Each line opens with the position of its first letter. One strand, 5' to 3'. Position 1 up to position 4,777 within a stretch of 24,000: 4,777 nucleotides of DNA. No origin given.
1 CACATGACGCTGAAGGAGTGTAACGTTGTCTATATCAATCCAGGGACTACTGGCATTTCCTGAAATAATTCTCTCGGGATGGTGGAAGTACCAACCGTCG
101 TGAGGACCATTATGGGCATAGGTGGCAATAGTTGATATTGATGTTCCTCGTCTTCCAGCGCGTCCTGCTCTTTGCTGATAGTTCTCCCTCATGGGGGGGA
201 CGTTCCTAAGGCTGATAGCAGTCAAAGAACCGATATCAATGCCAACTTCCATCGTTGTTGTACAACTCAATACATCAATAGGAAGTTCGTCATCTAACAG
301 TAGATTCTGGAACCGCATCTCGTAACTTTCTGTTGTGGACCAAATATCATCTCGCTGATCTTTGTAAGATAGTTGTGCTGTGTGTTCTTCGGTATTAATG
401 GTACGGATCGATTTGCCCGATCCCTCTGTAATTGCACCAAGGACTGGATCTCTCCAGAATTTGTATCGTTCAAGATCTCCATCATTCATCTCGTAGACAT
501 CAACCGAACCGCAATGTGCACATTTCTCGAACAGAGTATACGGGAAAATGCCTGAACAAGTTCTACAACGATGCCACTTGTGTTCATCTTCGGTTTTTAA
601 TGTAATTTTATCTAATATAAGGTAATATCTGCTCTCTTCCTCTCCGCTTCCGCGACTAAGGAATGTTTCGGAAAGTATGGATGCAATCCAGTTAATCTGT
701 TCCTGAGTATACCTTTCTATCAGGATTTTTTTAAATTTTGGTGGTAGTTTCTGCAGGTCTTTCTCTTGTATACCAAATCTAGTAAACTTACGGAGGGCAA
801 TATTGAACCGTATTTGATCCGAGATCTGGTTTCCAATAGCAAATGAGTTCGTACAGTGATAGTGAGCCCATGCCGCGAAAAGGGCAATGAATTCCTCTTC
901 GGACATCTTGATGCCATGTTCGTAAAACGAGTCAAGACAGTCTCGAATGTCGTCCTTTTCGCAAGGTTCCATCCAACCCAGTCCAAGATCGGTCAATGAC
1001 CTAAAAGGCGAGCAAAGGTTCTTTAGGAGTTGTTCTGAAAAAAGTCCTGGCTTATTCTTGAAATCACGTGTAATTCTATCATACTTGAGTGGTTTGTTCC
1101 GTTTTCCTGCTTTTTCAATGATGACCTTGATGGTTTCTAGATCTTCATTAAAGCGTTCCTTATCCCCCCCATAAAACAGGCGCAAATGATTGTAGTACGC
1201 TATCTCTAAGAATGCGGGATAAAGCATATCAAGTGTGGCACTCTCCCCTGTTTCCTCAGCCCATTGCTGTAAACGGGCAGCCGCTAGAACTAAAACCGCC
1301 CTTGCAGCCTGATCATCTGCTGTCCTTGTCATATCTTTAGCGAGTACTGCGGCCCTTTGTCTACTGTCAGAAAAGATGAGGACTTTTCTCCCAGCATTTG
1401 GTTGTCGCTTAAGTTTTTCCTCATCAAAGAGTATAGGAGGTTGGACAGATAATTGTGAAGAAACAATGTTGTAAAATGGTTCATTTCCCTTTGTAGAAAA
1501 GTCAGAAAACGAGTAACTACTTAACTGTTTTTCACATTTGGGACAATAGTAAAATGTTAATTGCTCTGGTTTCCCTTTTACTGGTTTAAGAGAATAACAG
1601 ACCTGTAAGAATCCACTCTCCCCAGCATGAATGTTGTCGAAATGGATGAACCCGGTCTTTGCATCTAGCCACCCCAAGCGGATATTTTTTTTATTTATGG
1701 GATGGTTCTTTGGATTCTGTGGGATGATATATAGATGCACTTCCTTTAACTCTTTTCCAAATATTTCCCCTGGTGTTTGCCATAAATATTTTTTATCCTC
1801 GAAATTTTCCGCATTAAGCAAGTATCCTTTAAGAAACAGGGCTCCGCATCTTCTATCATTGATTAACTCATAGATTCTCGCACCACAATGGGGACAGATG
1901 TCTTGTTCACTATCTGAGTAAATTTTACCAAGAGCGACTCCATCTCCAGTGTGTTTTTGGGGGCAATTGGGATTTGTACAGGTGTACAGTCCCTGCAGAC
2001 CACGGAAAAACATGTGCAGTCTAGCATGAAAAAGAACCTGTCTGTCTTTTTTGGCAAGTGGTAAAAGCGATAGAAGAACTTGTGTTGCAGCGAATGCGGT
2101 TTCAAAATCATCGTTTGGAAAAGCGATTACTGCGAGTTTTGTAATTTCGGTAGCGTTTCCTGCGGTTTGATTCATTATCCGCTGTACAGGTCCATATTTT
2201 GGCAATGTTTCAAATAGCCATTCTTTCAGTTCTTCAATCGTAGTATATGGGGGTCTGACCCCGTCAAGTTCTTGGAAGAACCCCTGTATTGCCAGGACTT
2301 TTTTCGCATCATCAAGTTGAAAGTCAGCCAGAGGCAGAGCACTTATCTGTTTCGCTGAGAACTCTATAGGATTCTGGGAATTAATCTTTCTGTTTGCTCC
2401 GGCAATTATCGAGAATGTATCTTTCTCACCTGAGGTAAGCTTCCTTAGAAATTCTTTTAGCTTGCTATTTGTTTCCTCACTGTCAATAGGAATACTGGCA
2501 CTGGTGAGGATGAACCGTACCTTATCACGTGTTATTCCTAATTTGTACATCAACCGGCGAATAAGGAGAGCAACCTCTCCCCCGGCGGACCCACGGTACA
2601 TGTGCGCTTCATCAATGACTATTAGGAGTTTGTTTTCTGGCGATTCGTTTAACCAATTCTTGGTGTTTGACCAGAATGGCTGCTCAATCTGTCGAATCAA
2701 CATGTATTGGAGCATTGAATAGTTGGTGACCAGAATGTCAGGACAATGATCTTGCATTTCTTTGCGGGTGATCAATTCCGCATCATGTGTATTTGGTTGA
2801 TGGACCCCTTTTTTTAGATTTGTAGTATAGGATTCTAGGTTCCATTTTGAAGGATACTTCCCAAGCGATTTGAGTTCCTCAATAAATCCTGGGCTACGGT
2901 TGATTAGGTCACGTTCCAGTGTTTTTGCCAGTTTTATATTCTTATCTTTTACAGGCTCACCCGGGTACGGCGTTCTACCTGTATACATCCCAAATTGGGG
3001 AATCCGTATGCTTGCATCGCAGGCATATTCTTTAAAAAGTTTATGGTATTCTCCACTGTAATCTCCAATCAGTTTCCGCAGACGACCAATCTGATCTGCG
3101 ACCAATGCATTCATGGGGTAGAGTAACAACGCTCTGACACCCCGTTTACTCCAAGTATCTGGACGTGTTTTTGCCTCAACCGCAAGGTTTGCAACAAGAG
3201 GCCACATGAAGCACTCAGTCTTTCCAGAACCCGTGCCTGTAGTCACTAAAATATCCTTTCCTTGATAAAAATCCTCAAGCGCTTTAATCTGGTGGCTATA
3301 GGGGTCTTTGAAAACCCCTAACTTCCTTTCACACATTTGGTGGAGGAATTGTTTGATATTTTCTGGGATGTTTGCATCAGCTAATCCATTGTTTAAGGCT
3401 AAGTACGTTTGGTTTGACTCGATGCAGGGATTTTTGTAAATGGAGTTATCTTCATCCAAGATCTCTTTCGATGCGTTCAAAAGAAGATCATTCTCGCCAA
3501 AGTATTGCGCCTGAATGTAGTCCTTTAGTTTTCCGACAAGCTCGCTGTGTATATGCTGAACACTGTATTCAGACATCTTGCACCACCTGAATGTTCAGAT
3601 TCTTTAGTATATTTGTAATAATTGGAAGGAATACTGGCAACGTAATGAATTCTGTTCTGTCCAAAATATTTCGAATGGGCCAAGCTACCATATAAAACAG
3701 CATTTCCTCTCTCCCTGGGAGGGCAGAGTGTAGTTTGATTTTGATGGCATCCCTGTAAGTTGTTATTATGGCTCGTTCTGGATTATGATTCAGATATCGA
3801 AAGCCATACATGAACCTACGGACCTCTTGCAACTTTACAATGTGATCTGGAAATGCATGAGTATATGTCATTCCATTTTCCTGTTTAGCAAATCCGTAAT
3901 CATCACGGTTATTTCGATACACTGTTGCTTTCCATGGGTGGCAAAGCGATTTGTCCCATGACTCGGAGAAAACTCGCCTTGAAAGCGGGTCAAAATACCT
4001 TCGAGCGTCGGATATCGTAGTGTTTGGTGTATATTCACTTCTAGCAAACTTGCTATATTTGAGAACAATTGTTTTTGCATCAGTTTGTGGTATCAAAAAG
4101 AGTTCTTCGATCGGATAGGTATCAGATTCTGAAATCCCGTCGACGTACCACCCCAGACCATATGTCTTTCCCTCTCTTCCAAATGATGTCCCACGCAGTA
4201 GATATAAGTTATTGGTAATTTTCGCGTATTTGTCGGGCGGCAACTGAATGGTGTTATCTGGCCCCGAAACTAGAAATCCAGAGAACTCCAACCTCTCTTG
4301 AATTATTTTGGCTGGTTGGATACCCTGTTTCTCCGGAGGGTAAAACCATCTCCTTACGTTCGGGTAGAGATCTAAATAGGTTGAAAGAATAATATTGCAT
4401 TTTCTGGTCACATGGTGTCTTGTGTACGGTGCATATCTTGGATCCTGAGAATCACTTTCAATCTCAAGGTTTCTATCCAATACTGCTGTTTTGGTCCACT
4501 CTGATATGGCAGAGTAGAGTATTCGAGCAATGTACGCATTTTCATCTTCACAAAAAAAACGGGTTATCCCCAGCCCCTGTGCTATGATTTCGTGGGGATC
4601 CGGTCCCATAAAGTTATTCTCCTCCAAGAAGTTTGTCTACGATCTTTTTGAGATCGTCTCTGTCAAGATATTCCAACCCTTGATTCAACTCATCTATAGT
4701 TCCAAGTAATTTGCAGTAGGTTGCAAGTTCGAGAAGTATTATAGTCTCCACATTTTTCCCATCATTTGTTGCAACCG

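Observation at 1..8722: Low-GC, translationally coupled four-gene cassette ending in a giant zinc-ribbon DEAH helicase: candidate uncharacterised anti-MGE system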

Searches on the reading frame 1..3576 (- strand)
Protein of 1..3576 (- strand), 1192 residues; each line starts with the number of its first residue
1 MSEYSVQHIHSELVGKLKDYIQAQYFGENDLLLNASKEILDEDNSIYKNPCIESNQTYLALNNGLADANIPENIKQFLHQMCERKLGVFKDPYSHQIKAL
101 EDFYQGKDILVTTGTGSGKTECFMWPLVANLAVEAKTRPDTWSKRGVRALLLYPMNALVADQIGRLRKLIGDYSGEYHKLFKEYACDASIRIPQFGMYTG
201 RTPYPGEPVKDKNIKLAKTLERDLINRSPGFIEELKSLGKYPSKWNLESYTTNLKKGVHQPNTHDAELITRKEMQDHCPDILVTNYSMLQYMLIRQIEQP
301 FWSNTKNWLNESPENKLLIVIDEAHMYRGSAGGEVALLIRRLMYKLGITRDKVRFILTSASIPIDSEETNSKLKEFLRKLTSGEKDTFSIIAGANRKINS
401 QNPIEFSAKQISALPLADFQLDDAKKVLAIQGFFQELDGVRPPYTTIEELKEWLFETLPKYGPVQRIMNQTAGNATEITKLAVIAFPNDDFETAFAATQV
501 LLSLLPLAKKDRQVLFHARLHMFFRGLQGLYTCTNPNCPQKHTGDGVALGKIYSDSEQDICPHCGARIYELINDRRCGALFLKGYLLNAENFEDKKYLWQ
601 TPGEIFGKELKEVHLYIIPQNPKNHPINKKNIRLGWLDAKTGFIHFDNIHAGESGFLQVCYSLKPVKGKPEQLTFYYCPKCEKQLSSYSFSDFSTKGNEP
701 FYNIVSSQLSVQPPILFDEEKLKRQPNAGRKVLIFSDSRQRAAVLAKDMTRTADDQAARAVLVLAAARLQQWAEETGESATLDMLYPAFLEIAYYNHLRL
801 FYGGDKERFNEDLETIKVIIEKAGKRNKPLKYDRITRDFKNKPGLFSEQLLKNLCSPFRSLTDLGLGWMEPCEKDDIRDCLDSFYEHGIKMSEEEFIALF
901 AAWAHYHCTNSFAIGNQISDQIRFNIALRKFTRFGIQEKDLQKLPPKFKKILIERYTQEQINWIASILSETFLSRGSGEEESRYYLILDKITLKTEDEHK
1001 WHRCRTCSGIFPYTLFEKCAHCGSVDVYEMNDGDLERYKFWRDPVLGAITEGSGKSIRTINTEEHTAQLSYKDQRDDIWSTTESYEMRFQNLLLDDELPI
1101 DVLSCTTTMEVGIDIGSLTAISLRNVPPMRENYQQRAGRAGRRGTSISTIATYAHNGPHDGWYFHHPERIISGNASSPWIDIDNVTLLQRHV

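Call 6: search_protein_families(library=pfam, proteins=[window:1-3576:-], max_evalue=0.1)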
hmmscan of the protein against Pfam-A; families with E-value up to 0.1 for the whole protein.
window:1-3576:- (1192 aa): 8 families
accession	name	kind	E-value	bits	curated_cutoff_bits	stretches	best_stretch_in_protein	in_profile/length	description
PF00270.35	DEAD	-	1.3e-21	77.5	26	2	94-174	2-73/167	DEAD/DEAH box helicase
PF00271.37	Helicase_C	-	1.4e-07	32.2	23.5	1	1100-1144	66-110/110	Helicase conserved C-terminal domain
PF04851.21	ResIII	-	7.4e-07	29.7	22.5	1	91-176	3-83/164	Type III restriction enzyme, res subunit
PF25199.1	nSTAND_NTPase5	-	0.0007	19.9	34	0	717-778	84-143/145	Novel STAND NTPase 5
PF01155.25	HypA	-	0.022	15.2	28.9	0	988-1028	57-98/112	Hydrogenase/urease nickel incorporation, metallochaperone, hypA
PF13248.11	Zn_ribbon_3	-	0.034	14.1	27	0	555-568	13-26/26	zinc-ribbon domain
PF13453.11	Zn_ribbon_TFIIB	-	0.036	13.9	22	0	678-694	2-18/41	Transcription factor zinc-finger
PF00176.29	SNF2-rel_dom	-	0.075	12.6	24.9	0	247-330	70-140/290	SNF2-related domain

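Call 7: search_protein_families(library=padloc, proteins=[window:1-3576:-], max_evalue=0.1)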
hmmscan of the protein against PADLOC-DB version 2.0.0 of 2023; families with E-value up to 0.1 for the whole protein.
window:1-3576:- (1192 aa): 36 families (the best 25 are shown)
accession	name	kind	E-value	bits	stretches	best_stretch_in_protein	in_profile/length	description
PDLC00013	DruE1|DruE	-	0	1437.5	1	2-1192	3-1175/1776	SNF2 family N-terminal domain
PDLC00014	DruE2|DruE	-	1.2e-150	501.7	2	18-776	16-848/1928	SNF2 family N-terminal domain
PDLC00015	DruE2|DruE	-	8.7e-143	475.9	2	20-769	19-801/1887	SNF2 family N-terminal domain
PDLC00051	DruE4|DruE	-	3.2e-142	473.8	3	4-593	4-570/1829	SNF2 family N-terminal domain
PDLC00037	DruE3|DruE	-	9.4e-119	396.3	3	260-781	204-687/2055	SNF2 family N-terminal domain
PDLC00035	DruE3|DruE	-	8.5e-98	326.6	3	262-767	206-673/1460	SNF2 family N-terminal domain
PDLC00036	DruE3|DruE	-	2.6e-94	314.6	4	250-411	180-331/2023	SNF2 family N-terminal domain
PDLC02896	DpdJ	-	1e-23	81.1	1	78-360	151-410/1487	DpdJ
PDLC03960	SngC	-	9.6e-22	75.5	2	101-171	34-97/720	-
PDLC02503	BrxHI|BrxHII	-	1.6e-15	54.5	2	1102-1147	301-346/698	BrxHI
PDLC02893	DpdJ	-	2.7e-13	46.8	1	82-346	166-410/876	DpdJ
PDLC02569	DrmA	-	1.4e-12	44.3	2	1102-1150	832-881/1095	DrmA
PDLC02570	DrmA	-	1.5e-12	44.7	2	1101-1166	583-647/851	DrmA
PDLC02898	DpdJ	-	1.6e-12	45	1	107-346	184-410/506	DpdJ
PDLC01196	Cas3d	-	4.3e-10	36.7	1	90-170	13-78/594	CAS-I-D; effector_G3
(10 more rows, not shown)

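Call 10: search_protein_families(library=ncbifam, proteins=[window:1-3576:-], max_evalue=0.01)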
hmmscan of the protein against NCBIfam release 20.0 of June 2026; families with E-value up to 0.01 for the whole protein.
window:1-3576:- (1192 aa): 19 families
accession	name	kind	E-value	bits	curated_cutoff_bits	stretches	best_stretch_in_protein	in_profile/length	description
TIGR03817.1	DECH_helic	hypoth_equivalog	5.5e-29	100.9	874.1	3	69-171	16-106/742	helicase/secretion neighborhood putative DEAH-box helicase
NF041067.1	DpdJ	equivalog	6.9e-19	67.1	800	1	85-391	149-426/1482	protein DpdJ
TIGR04121.1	DEXH_lig_assoc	equivalog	3.6e-10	38.2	850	1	92-170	14-86/804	ligase-associated DNA damage response DEXH box helicase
NF007882.0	PRK10590.1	equivalog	5.3e-10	38.8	743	1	89-165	21-93/456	ATP-dependent RNA helicase RhlE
NF053711.1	RNA_heli_RhlE1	exception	1.4e-09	37.2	750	1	89-163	21-90/434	RNA helicase RhlE1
NF053710.1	RNA_heli_RhlE2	exception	1.7e-08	33.4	925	1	89-160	21-93/635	RNA helicase RhlE2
TIGR02621.3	cas3_GSU0051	exception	4.5e-08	32.4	400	1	90-170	12-90/854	type I-G CRISPR-associated helicase/endonuclease Cas3g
NF053636.1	DDHlcsCsdAPsy1082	equivalog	8.3e-08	31.2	890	1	89-163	23-90/512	DEAD/DEAH box helicase CsdA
NF053631.1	RNA_helic_CshA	equivalog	1e-06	28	646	0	89-160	19-81/434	degradosome RNA helicase CshA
NF008394.0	PRK11192.1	equivalog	5.1e-06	25.6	507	0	89-137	23-71/441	ATP-dependent RNA helicase SrmB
NF010338.0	PRK13767.1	equivalog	7e-06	24.5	849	0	65-161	10-100/877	ATP-dependent helicase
NF008744.0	PRK11776.1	equivalog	1.9e-05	23.5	524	1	96-168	31-94/460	ATP-dependent RNA helicase DbpA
NF008642.0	PRK11634.1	equivalog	4.1e-05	22.2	989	1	89-137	26-74/628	DEAD/DEAH family ATP-dependent RNA helicase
TIGR00614.1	recQ_fam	subfamily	0.00013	20.9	219.8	0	1100-1155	277-332/470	RecQ family ATP-dependent DNA helicase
TIGR03158.1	cas3_cyano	exception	0.00017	20.9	69.1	0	108-177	15-70/357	type I-D CRISPR-associated helicase Cas3'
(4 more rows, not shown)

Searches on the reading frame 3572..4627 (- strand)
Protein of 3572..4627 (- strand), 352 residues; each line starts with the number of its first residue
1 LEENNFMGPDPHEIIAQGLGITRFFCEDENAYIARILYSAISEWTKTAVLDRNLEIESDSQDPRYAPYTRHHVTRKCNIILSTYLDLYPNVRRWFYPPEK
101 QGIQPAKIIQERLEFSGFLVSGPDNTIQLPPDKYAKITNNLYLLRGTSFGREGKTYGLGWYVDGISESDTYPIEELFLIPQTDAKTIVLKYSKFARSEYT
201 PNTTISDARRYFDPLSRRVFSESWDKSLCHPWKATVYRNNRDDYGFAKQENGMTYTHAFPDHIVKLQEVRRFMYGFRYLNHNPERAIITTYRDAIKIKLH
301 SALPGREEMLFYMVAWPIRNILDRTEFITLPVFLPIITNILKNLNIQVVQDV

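Call 6: search_protein_families(library=pfam, proteins=[window:3572-4627:-], max_evalue=0.1)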
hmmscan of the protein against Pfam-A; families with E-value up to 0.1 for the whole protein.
window:3572-4627:- (352 aa): 0 families

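Call 7: search_protein_families(library=padloc, proteins=[window:3572-4627:-], max_evalue=0.1)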
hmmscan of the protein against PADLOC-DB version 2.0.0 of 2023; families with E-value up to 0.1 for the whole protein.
window:3572-4627:- (352 aa): 2 families
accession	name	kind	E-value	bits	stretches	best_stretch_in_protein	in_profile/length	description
PDLC00008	DruD1|DruD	-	2.3e-28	97.2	1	14-349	7-332/338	Unknown function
PDLC00009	DruD1|DruD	-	0.014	12.6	1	264-350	250-339/347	Unknown function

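Call 10: search_protein_families(library=ncbifam, proteins=[window:3572-4627:-], max_evalue=0.01)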
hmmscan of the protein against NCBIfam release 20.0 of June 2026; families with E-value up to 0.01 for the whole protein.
window:3572-4627:- (352 aa): 0 families

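Call 17: find_related_loci(query=window:3572-4609:-, collection=genome_contigs, flank=10000)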
Query window:3572-4609:- (346 aa) in genome_contigs; peptide patterns used: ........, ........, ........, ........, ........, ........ (x = any residue, [..] = any of these).
35 stretches matched a pattern, but none encodes a relative of the query by tblastn (E <= 1e-3).

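Call 24: find_homologous_proteins(query=window:3572-4609:-, max_evalue=0.001)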
Query window:3572-4609:- (346 aa): 14 proteins with E <= 0.001 among 938 candidates.
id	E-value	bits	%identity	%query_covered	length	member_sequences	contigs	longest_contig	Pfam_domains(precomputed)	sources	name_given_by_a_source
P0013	2.4e-238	808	100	100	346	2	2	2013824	-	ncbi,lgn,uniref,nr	ncbi:hypothetical protein [Methanoculleus sp. 7T]|uniref:hypothetical protein n=1 Tax=Methanoculleus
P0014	2.8e-200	683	84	100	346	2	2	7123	-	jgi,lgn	-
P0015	1.9e-190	650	80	100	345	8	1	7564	-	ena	-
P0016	2.2e-190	650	79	100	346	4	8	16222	-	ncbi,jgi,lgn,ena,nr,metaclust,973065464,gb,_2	ncbi:MAG: hypothetical protein XE11_2326 [Methanomicrobiales archaeon 53_19]|nr:MAG: hypothetical pr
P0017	2.2e-172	591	73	99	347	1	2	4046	-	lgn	-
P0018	1.8e-170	585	72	100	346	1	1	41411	-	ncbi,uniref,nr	ncbi:hypothetical protein [Methanogenium sp. MK-MG]|uniref:hypothetical protein n=1 Tax=Methanogeniu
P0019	2.1e-170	585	72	100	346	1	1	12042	-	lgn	-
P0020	2.7e-168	578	70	100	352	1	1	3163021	-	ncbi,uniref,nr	ncbi:hypothetical protein [Methanoplanus endosymbiosus]|uniref:Uncharacterized protein n=1 Tax=Metha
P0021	3.7e-168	577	71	100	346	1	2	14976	-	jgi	-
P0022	9.0e-168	576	71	99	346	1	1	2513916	-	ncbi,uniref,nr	ncbi:hypothetical protein L1S32_02150 [Methanogenium sp. S4BF]|uniref:hypothetical protein n=1 Tax=M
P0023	2.0e-166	571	71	99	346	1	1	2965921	-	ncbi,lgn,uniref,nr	ncbi:hypothetical protein E2N92_07375 [Methanofollis formosanus]|uniref:Uncharacterized protein n=1 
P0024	3.8e-163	561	69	99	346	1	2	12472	-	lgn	-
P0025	2.3e-161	555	69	99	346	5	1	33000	-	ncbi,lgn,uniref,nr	ncbi:MAG: hypothetical protein PHP59_03700 [Methanofollis sp.]|uniref:hypothetical protein n=1 Tax=M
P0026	6.2e-158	544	69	98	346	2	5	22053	-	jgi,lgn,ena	-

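Call 78: search_solved_structures(query=A5, max_evalue=1)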
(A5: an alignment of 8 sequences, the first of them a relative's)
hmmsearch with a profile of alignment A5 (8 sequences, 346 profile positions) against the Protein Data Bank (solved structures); distinct sequences matched with E-value up to 1: 2.
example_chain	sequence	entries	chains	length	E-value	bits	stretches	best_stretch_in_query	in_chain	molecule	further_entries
4wt0_B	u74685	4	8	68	0.34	12.9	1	293-341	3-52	Response regulator receiver domain protein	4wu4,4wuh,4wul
4wsz_A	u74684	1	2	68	0.4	12.7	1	293-341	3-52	Response regulator receiver domain protein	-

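Call 95: search_protein_families(library=phrogs, proteins=[window:3572-4609:-], max_evalue=0.01)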
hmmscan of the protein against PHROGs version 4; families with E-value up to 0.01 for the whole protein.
window:3572-4609:- (346 aa): 0 families
